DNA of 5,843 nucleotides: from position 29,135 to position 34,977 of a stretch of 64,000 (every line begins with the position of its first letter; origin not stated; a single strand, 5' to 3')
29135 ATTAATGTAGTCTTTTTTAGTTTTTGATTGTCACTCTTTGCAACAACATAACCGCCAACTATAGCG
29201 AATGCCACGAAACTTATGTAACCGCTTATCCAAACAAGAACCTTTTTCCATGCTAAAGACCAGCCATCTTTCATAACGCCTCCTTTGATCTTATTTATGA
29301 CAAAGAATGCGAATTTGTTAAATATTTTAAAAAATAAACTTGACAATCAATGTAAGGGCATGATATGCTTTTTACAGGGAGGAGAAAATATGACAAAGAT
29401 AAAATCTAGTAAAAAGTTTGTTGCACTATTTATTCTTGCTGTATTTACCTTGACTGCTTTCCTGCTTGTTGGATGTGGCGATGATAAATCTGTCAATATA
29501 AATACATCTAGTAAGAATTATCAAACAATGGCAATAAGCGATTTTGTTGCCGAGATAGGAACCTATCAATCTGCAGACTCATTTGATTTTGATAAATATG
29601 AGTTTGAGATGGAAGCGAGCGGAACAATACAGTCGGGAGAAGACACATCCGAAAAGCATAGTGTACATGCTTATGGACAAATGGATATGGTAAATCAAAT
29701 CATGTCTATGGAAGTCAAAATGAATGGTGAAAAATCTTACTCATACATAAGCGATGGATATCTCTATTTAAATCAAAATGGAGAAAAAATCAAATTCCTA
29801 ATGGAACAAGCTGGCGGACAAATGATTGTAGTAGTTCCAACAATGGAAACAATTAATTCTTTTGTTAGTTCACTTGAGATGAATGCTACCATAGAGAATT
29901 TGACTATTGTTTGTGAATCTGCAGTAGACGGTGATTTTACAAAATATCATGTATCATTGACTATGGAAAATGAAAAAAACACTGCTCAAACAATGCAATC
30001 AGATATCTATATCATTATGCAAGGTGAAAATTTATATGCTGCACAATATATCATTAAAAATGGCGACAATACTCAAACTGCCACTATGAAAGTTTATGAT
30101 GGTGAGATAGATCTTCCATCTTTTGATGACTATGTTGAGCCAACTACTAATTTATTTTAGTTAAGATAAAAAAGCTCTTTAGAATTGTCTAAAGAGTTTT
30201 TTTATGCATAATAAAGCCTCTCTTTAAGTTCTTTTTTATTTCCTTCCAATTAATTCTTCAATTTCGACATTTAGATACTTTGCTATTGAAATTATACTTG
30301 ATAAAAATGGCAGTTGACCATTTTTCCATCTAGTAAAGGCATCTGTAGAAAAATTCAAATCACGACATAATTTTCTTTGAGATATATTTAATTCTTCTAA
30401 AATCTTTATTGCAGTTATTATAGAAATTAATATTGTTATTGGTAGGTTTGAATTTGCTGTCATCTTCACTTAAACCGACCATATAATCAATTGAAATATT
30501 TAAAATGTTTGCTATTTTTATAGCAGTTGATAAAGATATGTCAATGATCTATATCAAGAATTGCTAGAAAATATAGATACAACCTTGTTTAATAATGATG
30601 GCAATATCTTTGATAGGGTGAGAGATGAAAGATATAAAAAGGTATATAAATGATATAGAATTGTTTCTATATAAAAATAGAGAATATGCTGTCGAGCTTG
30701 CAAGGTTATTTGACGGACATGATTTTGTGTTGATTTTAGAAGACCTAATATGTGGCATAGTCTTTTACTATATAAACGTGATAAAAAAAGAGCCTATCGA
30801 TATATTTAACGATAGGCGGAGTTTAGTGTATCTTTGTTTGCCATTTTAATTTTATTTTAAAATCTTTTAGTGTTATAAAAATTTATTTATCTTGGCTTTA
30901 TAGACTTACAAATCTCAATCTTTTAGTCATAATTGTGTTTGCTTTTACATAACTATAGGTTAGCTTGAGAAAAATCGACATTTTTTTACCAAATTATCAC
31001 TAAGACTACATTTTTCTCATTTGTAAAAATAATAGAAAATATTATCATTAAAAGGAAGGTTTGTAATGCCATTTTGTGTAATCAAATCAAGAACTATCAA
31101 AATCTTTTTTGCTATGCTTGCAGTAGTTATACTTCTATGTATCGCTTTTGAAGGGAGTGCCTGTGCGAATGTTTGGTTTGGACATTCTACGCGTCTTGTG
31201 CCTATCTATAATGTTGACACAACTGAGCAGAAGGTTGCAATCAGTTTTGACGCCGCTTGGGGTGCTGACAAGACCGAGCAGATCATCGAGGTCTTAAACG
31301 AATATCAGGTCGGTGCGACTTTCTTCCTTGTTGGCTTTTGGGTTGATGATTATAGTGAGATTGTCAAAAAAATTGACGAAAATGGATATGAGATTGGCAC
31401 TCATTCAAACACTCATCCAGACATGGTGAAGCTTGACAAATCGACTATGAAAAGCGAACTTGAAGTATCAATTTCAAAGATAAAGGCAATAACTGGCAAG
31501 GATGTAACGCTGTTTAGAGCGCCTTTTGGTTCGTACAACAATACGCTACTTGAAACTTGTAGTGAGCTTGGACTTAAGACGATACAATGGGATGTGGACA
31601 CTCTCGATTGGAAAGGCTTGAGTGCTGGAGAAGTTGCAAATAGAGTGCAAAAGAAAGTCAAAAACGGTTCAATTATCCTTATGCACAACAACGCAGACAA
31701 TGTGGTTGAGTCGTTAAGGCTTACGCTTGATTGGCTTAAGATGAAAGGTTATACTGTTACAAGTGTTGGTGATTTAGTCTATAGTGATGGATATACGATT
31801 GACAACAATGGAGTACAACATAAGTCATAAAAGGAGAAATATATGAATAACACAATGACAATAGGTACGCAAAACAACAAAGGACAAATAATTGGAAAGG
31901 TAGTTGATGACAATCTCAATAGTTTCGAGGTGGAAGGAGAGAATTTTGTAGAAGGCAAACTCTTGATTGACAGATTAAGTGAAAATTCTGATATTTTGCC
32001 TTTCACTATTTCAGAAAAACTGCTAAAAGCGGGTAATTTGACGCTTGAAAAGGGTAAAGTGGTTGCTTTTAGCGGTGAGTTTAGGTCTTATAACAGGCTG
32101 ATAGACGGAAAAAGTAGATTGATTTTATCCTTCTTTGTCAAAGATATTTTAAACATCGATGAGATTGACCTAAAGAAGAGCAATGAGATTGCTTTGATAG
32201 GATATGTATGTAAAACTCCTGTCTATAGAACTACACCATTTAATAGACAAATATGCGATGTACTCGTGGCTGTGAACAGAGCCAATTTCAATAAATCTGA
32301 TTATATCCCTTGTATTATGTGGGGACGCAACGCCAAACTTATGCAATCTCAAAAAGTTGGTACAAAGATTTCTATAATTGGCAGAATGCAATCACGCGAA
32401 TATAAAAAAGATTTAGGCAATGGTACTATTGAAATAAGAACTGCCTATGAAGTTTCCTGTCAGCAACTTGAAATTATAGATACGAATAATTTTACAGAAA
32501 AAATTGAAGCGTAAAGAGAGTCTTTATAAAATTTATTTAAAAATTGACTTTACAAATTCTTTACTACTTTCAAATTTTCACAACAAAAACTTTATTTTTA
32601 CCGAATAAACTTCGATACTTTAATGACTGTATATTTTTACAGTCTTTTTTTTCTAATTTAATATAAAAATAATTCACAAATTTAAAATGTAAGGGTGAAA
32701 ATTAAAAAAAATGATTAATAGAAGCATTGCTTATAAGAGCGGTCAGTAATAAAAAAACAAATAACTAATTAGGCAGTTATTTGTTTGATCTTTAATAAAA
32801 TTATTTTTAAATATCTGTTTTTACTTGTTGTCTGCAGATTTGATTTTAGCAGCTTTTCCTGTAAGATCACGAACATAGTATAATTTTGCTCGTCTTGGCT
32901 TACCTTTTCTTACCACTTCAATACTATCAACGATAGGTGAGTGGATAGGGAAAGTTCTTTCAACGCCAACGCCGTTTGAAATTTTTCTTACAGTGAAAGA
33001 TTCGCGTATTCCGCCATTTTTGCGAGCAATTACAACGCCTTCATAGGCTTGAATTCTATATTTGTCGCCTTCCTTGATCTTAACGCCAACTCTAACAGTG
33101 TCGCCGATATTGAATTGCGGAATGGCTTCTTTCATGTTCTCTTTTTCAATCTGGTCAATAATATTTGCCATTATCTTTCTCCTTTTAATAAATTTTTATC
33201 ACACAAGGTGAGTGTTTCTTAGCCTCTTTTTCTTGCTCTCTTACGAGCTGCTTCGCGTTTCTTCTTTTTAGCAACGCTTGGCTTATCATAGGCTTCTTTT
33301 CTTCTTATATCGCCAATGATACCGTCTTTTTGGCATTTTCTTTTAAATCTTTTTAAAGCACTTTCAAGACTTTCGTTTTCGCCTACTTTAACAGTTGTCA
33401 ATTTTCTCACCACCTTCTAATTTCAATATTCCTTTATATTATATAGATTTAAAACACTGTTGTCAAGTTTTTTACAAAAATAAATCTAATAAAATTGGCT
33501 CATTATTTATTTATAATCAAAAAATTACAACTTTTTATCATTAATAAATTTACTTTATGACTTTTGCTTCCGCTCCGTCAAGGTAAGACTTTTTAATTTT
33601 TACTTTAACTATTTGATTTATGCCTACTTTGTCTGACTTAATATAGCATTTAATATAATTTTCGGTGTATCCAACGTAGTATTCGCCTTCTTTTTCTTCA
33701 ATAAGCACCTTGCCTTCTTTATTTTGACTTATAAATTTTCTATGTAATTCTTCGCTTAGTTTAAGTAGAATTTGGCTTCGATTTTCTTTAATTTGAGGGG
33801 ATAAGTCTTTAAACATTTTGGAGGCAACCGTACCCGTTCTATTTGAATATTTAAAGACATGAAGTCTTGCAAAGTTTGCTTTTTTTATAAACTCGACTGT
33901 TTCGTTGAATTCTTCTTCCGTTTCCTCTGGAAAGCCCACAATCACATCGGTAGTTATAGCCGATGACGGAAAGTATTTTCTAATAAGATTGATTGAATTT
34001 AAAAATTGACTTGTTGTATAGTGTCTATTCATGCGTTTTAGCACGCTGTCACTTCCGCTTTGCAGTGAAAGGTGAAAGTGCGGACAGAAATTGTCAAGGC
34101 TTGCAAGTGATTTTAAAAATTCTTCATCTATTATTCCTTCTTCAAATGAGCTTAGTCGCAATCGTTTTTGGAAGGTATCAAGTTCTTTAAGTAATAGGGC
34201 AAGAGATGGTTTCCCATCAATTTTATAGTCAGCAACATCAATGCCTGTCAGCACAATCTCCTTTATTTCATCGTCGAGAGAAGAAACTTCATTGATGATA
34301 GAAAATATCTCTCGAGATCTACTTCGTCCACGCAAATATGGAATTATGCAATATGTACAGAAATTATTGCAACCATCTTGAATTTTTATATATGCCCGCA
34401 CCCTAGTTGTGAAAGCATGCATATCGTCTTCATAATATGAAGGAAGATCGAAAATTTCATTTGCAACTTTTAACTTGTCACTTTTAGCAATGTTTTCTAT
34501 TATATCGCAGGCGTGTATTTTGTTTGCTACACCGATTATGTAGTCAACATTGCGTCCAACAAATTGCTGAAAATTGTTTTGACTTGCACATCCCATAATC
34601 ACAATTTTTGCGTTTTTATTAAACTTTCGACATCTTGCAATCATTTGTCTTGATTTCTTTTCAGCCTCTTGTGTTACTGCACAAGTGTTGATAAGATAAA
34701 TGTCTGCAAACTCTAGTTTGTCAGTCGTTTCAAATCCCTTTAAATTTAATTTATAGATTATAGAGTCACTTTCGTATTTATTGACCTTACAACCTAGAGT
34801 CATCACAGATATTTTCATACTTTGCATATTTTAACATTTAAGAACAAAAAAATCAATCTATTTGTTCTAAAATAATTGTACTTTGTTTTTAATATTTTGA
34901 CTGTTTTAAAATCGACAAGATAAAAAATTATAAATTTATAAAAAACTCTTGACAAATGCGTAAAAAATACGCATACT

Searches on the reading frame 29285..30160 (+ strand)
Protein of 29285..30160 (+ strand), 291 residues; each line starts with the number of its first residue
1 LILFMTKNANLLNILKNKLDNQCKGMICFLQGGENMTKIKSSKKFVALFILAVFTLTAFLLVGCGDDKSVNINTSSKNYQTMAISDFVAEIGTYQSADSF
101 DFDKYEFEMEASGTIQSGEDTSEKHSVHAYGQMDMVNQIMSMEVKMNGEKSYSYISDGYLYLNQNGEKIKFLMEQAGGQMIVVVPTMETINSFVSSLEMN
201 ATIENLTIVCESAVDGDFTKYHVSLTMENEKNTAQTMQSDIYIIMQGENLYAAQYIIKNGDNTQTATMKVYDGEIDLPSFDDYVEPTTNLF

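Call 19: search_protein_families(library=pfam, proteins=[window:29285-30160:+], max_evalue=0.001)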
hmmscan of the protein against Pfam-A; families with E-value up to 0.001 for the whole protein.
window:29285-30160:+ (291 aa): 0 families

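Call 71: search_protein_families(library=pfam, proteins=[window:29390-30157:+], max_evalue=5)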
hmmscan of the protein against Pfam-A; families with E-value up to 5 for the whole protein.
window:29390-30157:+ (256 aa): 2 families
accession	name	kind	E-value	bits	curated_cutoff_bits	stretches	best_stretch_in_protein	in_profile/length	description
PF11008.14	DUF2846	-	0.086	13.4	34.3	1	98-131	13-48/92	Protein of unknown function (DUF2846)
PF13984.11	MsyB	-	0.1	13.3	27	1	190-235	21-66/122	MsyB protein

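Call 72: search_solved_structures(query=window:29390-30157:+, max_evalue=10)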
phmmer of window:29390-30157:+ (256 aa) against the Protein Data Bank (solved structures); distinct sequences matched with E-value up to 10: 4.
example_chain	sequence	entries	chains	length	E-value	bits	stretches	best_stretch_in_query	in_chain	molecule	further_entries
5ooa_A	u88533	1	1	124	0.44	13.6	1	87-168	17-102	Putative cupin_2 domain-containing isomerase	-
9djw_0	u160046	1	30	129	0.48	13.5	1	36-101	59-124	Antigen receptor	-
5oo4_A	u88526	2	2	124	0.72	12.9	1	87-168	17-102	Putative cupin_2 domain-containing isomerase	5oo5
5njn_A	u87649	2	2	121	0.72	12.9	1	87-168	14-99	Putative cupin_2 domain-containing isomerase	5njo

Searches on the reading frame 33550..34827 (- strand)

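Call 68: search_protein_families(library=pfam, proteins=[window:33550-34827:-], max_evalue=0.00001)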
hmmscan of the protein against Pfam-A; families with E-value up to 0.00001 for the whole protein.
window:33550-34827:- (425 aa): 2 families
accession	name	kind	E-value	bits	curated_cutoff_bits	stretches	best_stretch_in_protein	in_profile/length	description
PF04055.27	Radical_SAM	-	3.2e-27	96.2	29.5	1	147-314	1-166/166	Radical SAM superfamily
PF00919.26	UPF0004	-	7.3e-24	84.1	27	1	5-98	1-97/98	Uncharacterized protein family UPF0004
